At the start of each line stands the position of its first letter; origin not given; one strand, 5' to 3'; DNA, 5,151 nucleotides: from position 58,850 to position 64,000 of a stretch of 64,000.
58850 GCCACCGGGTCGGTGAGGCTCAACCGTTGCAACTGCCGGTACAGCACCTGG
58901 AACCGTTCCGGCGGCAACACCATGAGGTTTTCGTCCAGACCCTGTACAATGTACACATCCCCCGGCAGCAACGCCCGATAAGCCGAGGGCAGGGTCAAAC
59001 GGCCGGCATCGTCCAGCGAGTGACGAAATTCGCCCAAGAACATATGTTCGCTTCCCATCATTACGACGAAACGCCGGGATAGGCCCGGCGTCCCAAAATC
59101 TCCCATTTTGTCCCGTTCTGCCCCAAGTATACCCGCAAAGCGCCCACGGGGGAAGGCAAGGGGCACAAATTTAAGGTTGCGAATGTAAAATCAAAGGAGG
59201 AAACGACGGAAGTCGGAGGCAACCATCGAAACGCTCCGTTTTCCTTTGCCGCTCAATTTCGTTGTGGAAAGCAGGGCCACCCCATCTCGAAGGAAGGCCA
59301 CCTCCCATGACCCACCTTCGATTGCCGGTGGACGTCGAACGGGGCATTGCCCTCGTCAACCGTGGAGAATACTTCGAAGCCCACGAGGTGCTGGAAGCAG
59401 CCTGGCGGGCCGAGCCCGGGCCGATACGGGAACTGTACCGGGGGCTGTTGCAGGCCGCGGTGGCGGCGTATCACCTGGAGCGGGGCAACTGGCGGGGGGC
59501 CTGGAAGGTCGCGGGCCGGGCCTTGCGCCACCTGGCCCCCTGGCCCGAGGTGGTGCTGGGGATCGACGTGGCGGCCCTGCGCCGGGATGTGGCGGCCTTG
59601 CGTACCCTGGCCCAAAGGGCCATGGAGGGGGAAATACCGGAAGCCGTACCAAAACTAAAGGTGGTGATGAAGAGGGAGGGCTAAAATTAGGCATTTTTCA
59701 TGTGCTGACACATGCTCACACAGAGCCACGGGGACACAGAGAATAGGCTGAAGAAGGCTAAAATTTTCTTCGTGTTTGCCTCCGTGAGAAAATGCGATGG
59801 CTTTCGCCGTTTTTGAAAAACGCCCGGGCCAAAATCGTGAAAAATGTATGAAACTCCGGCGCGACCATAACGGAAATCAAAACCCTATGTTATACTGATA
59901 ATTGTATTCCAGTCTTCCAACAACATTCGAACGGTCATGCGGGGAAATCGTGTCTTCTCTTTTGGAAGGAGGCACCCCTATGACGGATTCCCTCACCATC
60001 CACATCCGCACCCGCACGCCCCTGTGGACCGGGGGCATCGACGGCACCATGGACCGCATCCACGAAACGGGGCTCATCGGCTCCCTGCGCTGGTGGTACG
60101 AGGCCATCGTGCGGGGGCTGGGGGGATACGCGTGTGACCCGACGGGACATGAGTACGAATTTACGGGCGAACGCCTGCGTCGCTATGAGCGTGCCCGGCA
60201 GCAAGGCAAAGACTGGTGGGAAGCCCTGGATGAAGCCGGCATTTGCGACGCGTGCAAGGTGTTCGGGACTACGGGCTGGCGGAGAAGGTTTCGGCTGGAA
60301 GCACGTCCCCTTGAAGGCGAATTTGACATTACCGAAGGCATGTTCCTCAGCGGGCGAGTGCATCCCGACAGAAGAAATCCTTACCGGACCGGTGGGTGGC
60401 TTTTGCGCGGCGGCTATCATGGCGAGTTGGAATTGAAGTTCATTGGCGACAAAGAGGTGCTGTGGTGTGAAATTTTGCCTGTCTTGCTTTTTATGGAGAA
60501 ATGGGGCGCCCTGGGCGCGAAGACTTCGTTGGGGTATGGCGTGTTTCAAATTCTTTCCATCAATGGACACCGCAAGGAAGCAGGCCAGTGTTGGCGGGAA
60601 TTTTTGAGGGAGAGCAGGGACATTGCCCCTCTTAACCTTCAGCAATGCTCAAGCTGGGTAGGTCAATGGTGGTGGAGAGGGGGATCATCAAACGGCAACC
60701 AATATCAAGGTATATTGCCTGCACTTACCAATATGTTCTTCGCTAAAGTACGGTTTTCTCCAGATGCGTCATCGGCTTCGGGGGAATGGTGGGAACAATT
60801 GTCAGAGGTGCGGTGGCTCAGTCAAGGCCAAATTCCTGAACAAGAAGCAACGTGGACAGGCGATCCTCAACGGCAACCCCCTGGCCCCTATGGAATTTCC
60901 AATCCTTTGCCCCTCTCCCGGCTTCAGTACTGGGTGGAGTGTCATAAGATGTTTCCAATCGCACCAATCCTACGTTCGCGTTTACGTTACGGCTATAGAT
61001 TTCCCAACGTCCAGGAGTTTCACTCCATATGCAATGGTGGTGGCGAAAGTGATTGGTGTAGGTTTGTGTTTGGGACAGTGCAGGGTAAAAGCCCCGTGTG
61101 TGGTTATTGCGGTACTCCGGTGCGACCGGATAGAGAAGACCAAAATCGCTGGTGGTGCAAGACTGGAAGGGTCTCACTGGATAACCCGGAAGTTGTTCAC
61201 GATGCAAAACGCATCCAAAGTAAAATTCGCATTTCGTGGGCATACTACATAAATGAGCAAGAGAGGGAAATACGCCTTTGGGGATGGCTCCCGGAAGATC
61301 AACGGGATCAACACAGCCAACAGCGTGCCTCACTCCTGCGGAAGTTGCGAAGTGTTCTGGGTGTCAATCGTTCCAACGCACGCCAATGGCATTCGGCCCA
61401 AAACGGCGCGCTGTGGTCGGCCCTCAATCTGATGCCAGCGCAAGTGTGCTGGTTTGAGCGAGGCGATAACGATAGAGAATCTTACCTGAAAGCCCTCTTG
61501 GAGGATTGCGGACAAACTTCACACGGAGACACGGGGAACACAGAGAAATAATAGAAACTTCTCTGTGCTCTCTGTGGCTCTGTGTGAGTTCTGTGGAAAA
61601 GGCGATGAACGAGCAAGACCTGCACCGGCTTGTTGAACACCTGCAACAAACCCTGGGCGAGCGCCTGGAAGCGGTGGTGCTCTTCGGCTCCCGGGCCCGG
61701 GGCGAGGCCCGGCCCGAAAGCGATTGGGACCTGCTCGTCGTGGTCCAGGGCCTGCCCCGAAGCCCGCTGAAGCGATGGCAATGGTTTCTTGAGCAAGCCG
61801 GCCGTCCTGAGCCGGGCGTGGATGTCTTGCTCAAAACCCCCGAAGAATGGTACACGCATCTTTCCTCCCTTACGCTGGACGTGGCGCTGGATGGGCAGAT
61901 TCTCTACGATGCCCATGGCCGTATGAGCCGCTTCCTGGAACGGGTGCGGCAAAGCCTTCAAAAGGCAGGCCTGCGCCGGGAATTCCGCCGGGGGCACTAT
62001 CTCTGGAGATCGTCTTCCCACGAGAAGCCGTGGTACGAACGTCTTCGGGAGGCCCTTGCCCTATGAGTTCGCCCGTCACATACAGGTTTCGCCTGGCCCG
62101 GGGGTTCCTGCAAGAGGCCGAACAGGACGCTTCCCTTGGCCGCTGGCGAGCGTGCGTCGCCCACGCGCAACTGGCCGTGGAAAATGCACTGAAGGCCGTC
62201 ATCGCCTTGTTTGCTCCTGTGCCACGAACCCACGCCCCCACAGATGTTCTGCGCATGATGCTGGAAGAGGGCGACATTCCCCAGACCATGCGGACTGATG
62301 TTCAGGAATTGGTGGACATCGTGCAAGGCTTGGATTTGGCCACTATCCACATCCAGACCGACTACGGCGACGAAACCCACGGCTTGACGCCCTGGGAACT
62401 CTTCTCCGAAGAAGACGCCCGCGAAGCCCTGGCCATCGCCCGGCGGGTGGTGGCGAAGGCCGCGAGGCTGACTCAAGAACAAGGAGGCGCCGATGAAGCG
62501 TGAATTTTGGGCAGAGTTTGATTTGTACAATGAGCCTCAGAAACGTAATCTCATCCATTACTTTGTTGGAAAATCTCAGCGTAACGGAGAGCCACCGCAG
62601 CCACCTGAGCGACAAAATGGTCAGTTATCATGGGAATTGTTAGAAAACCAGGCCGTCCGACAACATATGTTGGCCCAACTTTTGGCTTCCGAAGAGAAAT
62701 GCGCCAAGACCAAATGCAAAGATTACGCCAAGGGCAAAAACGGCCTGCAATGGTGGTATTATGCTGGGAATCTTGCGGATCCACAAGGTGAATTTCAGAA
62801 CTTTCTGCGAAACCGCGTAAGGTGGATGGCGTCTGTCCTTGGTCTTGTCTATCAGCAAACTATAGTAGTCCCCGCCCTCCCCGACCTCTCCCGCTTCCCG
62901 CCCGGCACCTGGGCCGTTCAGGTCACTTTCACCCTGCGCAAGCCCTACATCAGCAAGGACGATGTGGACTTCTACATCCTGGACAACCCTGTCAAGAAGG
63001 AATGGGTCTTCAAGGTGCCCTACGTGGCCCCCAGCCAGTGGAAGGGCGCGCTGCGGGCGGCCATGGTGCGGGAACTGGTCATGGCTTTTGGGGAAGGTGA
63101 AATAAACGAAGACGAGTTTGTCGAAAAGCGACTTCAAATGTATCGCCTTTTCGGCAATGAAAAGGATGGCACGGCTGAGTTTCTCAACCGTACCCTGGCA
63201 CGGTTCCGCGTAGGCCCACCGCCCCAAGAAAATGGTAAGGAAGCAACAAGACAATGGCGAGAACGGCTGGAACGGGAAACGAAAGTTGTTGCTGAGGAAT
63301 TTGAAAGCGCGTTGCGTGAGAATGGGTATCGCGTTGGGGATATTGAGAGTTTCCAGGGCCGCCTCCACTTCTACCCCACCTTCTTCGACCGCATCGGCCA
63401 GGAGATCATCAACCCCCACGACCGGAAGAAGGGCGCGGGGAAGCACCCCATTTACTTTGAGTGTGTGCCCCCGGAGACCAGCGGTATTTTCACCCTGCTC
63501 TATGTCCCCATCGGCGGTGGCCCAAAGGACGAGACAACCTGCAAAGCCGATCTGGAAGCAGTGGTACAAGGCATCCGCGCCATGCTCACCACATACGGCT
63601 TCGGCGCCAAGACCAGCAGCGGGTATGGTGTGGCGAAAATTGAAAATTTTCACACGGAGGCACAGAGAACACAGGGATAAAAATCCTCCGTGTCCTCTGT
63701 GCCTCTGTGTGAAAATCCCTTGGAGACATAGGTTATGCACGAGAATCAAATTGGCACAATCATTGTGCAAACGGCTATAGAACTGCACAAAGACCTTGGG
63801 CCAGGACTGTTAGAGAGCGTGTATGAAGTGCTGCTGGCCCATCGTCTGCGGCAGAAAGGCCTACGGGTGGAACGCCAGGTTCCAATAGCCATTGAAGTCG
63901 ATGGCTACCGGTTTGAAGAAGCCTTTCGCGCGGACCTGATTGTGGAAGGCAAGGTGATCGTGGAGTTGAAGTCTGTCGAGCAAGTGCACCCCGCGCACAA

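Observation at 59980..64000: Type III-like RAMP locus with cmr1-like and cmr6-like genes bridged by an operon-fused MNT-HEPN pair; no cas10, cmr3-5, cas6 or array in view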

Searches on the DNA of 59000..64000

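Call 69: search_rna_families(source=window, start=59000, end=64000, threshold=evalue, max_evalue=1)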
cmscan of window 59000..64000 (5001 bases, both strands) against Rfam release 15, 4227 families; matches with E-value up to 1: 11.
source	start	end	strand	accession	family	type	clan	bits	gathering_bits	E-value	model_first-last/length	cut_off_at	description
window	63645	63717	-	RF00706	mir-263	Gene; miRNA;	CL00093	38.2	51.3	5e-07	1-86/86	no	mir-263 microRNA precursor family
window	63643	63719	-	RF03768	mir-1329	Gene; miRNA;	-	33.5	101.2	0.0007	1-85/85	no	mir-1329 microRNA precursor family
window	63641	63718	-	RF03375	MIR1094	Gene; miRNA;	-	31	80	0.0015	1-104/104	no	MIR1094 microRNA precursor family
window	63645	63717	+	RF03457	MIR173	Gene; miRNA;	-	30.3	70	0.003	1-102/102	no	MIR173 microRNA precursor family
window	63645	63717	-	RF03457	MIR173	Gene; miRNA;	-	30.1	70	0.0034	1-102/102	no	MIR173 microRNA precursor family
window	63645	63719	+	RF03384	mir-7180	Gene; miRNA;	-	25.6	78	0.027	1-58/58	no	mir-7180 microRNA precursor family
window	63652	63710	-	RF03205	mir-1898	Gene; miRNA;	-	25.4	78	0.2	1-61/61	no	mir-1898 microRNA precursor family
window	63646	63716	-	RF04090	mir-6529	Gene; miRNA;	-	23.5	71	0.25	1-79/79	no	mir-6529 microRNA precursor family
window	61512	61594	+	RF03457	MIR173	Gene; miRNA;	-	23.1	70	0.29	1-102/102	no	MIR173 microRNA precursor family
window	61514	61592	-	RF00706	mir-263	Gene; miRNA;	CL00093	22.2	51.3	0.053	1-86/86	no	mir-263 microRNA precursor family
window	63644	63721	-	RF00674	mir-187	Gene; miRNA;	-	20.5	58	0.68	1-81/81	no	mir-187 microRNA precursor family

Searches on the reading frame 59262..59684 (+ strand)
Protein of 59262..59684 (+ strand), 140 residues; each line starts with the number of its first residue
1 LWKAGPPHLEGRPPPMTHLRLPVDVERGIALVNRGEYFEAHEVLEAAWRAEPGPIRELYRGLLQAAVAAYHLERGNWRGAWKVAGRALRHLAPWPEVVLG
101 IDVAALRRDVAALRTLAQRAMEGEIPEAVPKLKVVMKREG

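Call 43: search_protein_families(library=pfam, proteins=[window:59262-59684:+], max_evalue=0.01)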
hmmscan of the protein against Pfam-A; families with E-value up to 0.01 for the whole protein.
window:59262-59684:+ (140 aa): 2 families
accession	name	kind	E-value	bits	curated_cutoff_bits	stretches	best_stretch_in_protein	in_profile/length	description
PF03745.19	DUF309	-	2.6e-24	85.1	27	1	26-82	2-58/59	Domain of unknown function (DUF309)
PF13428.12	TPR_14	-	0.0039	18.2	23.5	0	64-97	4-37/44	Tetratricopeptide repeat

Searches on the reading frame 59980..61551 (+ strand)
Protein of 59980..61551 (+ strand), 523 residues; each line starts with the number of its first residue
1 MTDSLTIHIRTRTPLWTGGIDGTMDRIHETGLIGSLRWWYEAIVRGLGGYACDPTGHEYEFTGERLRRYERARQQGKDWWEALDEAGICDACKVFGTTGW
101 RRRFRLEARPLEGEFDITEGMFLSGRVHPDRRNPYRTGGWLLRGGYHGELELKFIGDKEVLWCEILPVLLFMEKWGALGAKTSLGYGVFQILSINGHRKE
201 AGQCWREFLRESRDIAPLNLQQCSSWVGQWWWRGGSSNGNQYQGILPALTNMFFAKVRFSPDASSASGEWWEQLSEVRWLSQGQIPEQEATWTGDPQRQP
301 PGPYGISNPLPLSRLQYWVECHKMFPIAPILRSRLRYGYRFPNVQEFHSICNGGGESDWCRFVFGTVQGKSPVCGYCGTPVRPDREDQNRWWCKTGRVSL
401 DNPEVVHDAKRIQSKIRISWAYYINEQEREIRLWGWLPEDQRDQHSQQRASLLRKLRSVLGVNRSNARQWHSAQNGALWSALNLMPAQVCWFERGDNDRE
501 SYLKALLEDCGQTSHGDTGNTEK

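Call 3: search_protein_families(library=pfam, proteins=[window:59980-61551:+], max_evalue=0.1)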
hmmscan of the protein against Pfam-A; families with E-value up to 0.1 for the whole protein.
window:59980-61551:+ (523 aa): 1 family
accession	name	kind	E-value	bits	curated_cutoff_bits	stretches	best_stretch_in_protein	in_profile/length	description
PF03787.20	RAMPs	-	2.4e-23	84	22.1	1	9-189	2-188/189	RAMP superfamily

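Call 4: search_protein_families(library=ncbifam, proteins=[window:59980-61551:+], max_evalue=0.1)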
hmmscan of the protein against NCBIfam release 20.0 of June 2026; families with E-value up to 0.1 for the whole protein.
window:59980-61551:+ (523 aa): 2 families
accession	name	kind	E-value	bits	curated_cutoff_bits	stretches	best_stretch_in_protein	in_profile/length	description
TIGR01894.1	cas_TM1795_cmr1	hypoth_equivalog_domain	3.9e-13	49.9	28.65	1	13-109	5-79/167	type III-B CRISPR module RAMP protein Cmr1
NF041225.1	Cas_III-E_gRAMP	equivalog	0.056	10.8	700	0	85-105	1383-1403/1636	type III-E CRISPR-associated gRAMP effector Cas7-11e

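Call 8: search_protein_families(library=padloc, proteins=[window:59980-61551:+], max_evalue=0.01)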
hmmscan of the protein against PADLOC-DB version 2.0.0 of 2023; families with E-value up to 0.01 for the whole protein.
window:59980-61551:+ (523 aa): 9 families
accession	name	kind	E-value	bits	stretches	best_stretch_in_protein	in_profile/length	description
PDLC00977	Cmr1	-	1e-24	85.6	1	4-207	5-216/348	Cmr1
PDLC01564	Cmr1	-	2.8e-24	84.5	1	4-198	5-197/294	"CAS-III-B,CAS-III-C; effector_G7"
PDLC01016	Csm3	-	4.4e-20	70.9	1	9-190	3-189/189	Csm3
PDLC01270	Cmr1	-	7.8e-14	50.4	1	6-192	3-138/139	"CAS-III-B,CAS-III-C; effector_G7"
PDLC01613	Csm3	-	8e-11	41.1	1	9-189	2-176/177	"CAS-III-A,CAS-III-D; effector_G7"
PDLC01111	Cmr1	-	1e-08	32.9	1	3-48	11-56/276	Cmr1gr7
PDLC01015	Csm3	-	0.001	18.3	1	31-187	34-178/178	Csm3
PDLC01220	gRAMP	-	0.0044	12.6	0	85-106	1259-1280/1494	CAS-III-E; effector_UNK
PDLC01445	Cmr1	-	0.0045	14.9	0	6-196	7-154/276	"CAS-III-B,CAS-III-C; effector_G7"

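Call 9: find_encoding_contigs(protein=window:59980-61551:+, flank=10000, max_places=10)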
Protein window:59980-61551:+ (523 aa): no gene with exactly this product is on record in the collection.

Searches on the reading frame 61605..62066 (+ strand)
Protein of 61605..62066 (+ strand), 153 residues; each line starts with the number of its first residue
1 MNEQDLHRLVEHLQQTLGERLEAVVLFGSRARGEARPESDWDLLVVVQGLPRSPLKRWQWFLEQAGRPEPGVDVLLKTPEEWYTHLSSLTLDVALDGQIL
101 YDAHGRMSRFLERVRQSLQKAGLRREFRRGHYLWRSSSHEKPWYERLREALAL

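Call 3: search_protein_families(library=pfam, proteins=[window:61605-62066:+], max_evalue=0.1)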
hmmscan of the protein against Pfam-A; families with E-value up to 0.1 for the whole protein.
window:61605-62066:+ (153 aa): 4 families
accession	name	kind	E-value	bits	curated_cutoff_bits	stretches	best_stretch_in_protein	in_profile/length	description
PF01909.29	NTP_transf_2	-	1.6e-08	35.3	21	1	11-52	6-45/93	Nucleotidyltransferase domain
PF18765.7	Polbeta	-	1.9e-08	34.8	26.9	1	19-52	11-43/93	Polymerase beta, Nucleotidyltransferase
PF03445.19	DUF294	-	0.00019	21.8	21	1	2-65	28-91/138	Putative nucleotidyltransferase DUF294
PF22600.2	MTPAP-like_central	-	0.028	14.9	27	1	8-51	27-68/139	Poly(A) RNA polymerase, mitochondrial-like, central palm domain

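Call 4: search_protein_families(library=ncbifam, proteins=[window:61605-62066:+], max_evalue=0.1)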
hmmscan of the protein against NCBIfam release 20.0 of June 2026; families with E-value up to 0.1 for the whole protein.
window:61605-62066:+ (153 aa): 14 families
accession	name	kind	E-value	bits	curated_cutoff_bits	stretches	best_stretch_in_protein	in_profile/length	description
NF047752.1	MntA_antitoxin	equivalog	2.5e-10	40.2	60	1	20-75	6-60/106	type VII toxin-antitoxin system MntA family adenylyltransferase antitoxin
NF033220.1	ANT_3pp_II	equivalog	2.3e-07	30.4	400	1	5-48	6-49/258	ANT(3'')-II family aminoglycoside nucleotidyltransferase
NF051895.1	anti_phage_HalB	equivalog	3.8e-07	29.9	190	1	23-48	1-26/211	anti-phage Hailong system nucleotidyltransferase HalB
NF010309.0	PRK13746.1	subfamily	1.7e-06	27.6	193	1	5-51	12-58/263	aminoglycoside adenylyltransferase family protein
NF045909.1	ANT_9_Ic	equivalog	9.2e-06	25.1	505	1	10-48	16-54/259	aminoglycoside nucleotidyltransferase ANT(9)-Ic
NF012212.1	ANT_9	subfamily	1.2e-05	24.7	340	1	4-48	4-48/249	aminoglycoside nucleotidyltransferase ANT(9)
NF045972.1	ANT_3pp_I_Serra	equivalog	5e-05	23.2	500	1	3-48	9-54/261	ANT(3'')-I family aminoglycoside adenylyltransferase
NF012157.0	ANT_3pp_I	equivalog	0.0002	20.7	375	1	6-49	7-50/256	AadA family aminoglycoside 3''-O-nucleotidyltransferase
NF053581.1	ANT_3pp_Ic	exception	0.0037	16.8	545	1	11-48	18-55/265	aminoglycoside nucleotidyltransferase ANT(3'')-Ic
NF033061.1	ANT_4p_I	equivalog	0.0063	16.1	350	1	7-52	16-61/253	ANT(4')-I family aminoglycoside nucleotidyltransferase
NF051468.1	ANT_AadA37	exception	0.0097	14.9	550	1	11-48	21-58/265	ANT(3'')-I family aminoglycoside nucleotidyltransferase AadA37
NF012135.0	ANT_3pp_9_crypt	exception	0.017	14.7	560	1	14-48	21-55/262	cryptic aminoglycoside nucleotidyltransferase ANT(3'')/ANT(9)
NF033127.1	ANT_3pp_AadA3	exception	0.069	12.6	595.5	1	10-47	12-49/258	ANT(3'')-Ia family aminoglycoside nucleotidyltransferase AadA3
NF033126.1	ANT_3pp_AadA1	exception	0.086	12.4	587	0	7-47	9-49/258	ANT(3'')-Ia family aminoglycoside nucleotidyltransferase AadA1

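Call 8: search_protein_families(library=padloc, proteins=[window:61605-62066:+], max_evalue=0.01)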
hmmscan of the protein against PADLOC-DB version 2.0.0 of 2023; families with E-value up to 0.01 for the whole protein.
window:61605-62066:+ (153 aa): 8 families
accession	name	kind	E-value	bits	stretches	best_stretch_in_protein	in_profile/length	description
PDLC04903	PDC-S09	-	3.9e-14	50.9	1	6-50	11-55/108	-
PDLC04907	PDC-S09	-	2.4e-09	35.3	1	8-56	16-62/114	-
PDLC04902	PDC-S09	-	1e-07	30.2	1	19-48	19-48/97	-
PDLC04904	PDC-S09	-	1.4e-07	29.6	1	20-48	24-52/104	-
PDLC04369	PDC-M05A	-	2.5e-07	28.6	1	8-48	90-130/201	-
PDLC04368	PDC-M05A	-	4.5e-06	24.6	1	13-50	99-136/201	-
PDLC04906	PDC-S09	-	8e-06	24.2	1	3-48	4-51/98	-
PDLC04778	PDC-M70A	-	0.00052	17.4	1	5-50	32-76/355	-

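Call 22: search_solved_structures(query=window:61605-62066:+, max_evalue=0.1, show_alignments=2)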
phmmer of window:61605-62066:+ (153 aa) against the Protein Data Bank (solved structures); distinct sequences matched with E-value up to 0.1: 10.
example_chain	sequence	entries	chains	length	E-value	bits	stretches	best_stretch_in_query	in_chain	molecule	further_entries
9dbh_A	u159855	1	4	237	1.9e-06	31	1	20-114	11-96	HalB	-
9dbj_A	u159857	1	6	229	2.1e-06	30.8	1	21-114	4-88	HalB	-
9dbi_A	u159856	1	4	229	0.00039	23.5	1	21-114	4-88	HalB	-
7ae2_B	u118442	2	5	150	0.0011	22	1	20-46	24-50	MNT ANTITOXIN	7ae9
9xbd_E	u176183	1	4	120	0.0024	20.9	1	7-48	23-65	Nucleotidyltransferase domain-containing protein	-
2rff_A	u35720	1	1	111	0.0047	20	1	10-52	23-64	Putative nucleotidyltransferase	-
5g4a_A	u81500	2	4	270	0.01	18.9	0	15-48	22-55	Aminoglycoside (3'') (9) adenylyltransferase | Streptomycin 3''-adenylyltransferase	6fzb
5lpa_A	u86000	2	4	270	0.01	18.8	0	15-47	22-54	Streptomycin 3''-adenylyltransferase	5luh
4cs6_A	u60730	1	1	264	0.011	18.8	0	15-48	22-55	AMINOGLYCOSIDE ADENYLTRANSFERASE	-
1wot_A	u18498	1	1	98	0.012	18.6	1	24-48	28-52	PUTATIVE MINIMAL NUCLEOTIDYLTRANSFERASE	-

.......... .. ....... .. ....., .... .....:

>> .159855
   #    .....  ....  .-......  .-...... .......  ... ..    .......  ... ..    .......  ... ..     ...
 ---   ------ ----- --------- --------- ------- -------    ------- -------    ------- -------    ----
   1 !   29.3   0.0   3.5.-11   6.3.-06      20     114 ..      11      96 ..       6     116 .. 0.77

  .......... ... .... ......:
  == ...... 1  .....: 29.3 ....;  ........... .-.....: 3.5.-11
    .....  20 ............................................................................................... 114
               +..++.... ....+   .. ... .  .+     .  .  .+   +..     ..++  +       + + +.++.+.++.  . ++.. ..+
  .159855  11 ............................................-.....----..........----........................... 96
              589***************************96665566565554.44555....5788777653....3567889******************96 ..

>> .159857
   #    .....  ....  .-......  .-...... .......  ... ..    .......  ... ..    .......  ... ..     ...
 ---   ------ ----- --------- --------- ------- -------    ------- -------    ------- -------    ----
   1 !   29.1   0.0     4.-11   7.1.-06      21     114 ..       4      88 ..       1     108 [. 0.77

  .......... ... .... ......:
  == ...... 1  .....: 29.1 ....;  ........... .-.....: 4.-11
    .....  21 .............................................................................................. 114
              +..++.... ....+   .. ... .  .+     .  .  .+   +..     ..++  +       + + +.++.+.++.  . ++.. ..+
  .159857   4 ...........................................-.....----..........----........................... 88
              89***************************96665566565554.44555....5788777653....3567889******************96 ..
